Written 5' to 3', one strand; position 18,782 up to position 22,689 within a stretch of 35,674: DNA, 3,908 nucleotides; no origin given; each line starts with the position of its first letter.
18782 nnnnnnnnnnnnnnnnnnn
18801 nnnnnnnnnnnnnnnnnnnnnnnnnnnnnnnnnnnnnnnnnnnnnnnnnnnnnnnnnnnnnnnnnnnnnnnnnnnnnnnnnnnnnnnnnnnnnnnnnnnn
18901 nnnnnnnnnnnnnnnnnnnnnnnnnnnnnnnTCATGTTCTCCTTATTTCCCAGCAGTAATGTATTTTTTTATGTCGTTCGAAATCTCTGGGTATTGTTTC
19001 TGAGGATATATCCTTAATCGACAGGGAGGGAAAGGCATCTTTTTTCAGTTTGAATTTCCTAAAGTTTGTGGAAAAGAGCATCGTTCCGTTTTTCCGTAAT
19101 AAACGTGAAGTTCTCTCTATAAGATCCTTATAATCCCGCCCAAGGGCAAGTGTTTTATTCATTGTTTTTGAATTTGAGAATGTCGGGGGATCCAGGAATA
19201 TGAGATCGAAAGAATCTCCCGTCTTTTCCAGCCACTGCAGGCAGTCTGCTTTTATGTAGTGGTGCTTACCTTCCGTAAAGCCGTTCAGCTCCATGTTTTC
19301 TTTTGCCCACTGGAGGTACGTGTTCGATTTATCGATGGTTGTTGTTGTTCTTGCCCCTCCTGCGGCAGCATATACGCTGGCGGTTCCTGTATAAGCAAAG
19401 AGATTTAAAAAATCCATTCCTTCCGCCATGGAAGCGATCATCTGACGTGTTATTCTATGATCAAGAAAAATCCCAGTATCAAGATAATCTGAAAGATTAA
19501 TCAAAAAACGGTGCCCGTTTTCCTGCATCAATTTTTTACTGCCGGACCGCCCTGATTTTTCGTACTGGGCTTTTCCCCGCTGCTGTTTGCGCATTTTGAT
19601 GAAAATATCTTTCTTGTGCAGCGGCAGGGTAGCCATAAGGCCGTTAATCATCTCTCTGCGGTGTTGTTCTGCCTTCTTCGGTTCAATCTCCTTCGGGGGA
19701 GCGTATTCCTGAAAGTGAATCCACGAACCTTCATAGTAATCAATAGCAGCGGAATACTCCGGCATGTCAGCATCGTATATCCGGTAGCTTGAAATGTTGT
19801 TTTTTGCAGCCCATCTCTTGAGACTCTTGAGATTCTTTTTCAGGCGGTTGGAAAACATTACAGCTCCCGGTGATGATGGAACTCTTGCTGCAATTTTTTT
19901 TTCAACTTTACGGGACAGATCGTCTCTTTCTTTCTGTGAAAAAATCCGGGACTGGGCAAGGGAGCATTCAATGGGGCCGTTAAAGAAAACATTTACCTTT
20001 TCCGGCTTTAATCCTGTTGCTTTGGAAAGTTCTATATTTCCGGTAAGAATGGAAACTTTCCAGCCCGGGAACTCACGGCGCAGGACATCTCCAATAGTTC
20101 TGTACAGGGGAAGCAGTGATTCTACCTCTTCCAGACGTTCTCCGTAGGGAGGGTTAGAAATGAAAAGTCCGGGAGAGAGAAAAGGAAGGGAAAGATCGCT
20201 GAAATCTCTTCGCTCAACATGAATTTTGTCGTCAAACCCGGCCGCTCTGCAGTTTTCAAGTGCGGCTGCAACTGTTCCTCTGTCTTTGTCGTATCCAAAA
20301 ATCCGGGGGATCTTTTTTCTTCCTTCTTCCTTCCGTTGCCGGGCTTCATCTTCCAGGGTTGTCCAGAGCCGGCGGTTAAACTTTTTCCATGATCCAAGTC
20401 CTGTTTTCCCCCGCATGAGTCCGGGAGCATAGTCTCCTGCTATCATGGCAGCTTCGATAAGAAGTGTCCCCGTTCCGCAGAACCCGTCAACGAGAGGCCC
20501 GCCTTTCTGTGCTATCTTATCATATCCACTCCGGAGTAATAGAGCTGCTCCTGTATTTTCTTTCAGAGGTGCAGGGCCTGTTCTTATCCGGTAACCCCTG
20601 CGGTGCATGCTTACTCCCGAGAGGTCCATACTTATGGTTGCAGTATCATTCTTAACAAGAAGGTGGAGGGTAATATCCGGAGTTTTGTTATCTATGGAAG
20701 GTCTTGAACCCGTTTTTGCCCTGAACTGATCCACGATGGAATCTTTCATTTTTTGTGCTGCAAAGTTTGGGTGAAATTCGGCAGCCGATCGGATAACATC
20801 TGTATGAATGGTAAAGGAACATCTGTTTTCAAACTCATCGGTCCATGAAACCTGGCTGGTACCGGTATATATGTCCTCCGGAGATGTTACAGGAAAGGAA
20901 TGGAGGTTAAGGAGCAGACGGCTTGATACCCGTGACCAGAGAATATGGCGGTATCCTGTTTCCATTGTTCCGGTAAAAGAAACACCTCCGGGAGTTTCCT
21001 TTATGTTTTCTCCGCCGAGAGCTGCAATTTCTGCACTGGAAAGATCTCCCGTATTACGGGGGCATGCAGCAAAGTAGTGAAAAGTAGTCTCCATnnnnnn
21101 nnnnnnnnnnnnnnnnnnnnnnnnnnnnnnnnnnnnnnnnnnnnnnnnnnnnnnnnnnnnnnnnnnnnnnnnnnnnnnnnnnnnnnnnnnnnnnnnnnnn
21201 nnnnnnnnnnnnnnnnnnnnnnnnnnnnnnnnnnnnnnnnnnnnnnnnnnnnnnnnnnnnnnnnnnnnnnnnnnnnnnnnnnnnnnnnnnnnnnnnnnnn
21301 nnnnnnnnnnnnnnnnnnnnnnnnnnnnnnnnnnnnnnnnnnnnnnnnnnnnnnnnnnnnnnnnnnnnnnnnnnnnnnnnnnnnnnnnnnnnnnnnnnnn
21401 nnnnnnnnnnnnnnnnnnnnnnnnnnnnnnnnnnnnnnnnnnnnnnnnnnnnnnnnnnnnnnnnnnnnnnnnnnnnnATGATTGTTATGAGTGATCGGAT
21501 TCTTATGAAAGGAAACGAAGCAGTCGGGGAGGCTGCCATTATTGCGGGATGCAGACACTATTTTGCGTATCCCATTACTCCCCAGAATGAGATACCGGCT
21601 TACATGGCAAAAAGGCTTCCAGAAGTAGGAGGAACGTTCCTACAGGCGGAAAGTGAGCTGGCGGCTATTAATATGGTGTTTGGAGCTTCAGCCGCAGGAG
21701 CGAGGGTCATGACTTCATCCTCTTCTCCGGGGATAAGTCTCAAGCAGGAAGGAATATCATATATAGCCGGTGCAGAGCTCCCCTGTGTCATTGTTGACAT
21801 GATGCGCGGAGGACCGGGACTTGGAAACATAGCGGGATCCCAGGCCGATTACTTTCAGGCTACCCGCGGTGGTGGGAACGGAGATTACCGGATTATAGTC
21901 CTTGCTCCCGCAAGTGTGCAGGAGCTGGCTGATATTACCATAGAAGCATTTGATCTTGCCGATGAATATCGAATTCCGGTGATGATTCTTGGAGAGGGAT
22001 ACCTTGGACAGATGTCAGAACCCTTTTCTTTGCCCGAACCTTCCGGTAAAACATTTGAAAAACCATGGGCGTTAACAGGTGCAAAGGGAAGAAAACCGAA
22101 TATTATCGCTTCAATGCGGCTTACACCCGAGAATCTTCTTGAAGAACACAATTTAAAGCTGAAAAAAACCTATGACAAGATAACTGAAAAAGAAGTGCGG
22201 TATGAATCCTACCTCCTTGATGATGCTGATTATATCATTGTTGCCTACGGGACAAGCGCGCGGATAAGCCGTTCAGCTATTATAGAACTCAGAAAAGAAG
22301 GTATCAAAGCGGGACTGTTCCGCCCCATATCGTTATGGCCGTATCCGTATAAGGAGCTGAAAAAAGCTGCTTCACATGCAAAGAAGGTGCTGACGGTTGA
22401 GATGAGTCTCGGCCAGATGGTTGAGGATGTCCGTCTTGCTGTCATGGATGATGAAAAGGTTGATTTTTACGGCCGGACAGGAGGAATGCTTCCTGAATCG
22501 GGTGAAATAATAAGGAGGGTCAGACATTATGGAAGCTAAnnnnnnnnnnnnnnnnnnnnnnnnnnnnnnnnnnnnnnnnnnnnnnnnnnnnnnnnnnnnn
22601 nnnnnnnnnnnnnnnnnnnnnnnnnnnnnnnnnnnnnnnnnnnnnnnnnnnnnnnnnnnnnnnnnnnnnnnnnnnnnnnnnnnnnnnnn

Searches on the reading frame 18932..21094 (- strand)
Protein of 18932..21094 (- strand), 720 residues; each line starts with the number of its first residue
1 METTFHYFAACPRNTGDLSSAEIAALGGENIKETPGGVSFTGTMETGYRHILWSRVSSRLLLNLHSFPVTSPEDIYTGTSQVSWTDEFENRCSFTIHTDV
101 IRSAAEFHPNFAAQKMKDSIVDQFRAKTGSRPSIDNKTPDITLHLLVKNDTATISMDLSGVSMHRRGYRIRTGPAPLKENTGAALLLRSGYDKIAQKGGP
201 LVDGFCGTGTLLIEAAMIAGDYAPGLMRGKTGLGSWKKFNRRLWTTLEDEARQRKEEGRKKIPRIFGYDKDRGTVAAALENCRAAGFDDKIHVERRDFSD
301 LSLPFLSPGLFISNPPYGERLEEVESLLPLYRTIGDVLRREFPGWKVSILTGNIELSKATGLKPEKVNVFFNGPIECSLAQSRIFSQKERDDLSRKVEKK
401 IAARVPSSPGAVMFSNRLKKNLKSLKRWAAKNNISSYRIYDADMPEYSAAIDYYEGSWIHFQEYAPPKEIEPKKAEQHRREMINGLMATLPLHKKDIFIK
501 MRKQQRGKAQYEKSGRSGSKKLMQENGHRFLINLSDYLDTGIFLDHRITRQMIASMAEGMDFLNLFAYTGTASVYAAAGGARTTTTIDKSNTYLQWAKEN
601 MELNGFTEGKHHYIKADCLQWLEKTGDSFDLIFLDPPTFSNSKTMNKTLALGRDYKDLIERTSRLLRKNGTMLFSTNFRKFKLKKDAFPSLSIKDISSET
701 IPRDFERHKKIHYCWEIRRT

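Call 69: search_protein_families(library=pfam, proteins=[window:18932-21094:-], max_evalue=0.00001)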
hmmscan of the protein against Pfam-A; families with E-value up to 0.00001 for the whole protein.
window:18932-21094:- (720 aa): 8 families
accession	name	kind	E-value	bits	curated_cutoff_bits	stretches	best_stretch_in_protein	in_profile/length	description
PF01170.24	UPF0020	-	3.2e-44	151.4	22.3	1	166-379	1-195/197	RMKL-like, methyltransferase domain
PF10672.15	Methyltrans_SAM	-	8.1e-24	84.8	27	1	505-677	69-239/286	S-adenosylmethionine-dependent methyltransferase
PF02926.22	THUMP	-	1.8e-14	54.4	20.6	1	70-157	2-84/84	THUMP domain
PF03602.21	Cons_hypoth95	-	3.6e-13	50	24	1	552-656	35-140/182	Conserved hypothetical protein 95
PF22020.1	RlmL_1st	-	9.9e-12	45.1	27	1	7-61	2-55/55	RlmL ferredoxin-like domain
PF13847.12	Methyltransf_31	-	1.2e-10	41.7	27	1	559-676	4-111/145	Methyltransferase domain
PF05175.20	MTS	-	1.7e-06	28.2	23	0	572-677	45-141/170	Methyltransferase small domain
PF13649.12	Methyltransf_25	-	6.2e-06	27.3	27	0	569-634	8-70/97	Methyltransferase domain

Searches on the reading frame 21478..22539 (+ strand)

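Call 69: search_protein_families(library=pfam, proteins=[window:21478-22539:+], max_evalue=0.00001)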
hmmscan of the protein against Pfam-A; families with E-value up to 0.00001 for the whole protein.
window:21478-22539:+ (353 aa): 3 families
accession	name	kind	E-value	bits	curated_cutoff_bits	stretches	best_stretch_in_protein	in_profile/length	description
PF01855.24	POR_N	-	2.8e-53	181.5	27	1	18-238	1-225/231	Pyruvate flavodoxin/ferredoxin oxidoreductase, thiamine diP-bdg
PF17147.9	PFOR_II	-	4.6e-25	88.4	27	1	250-340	1-98/102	Pyruvate:ferredoxin oxidoreductase core domain II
PF02780.25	Transketolase_C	-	7.8e-06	26.3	25.9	0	249-308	9-68/124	Transketolase, C-terminal domain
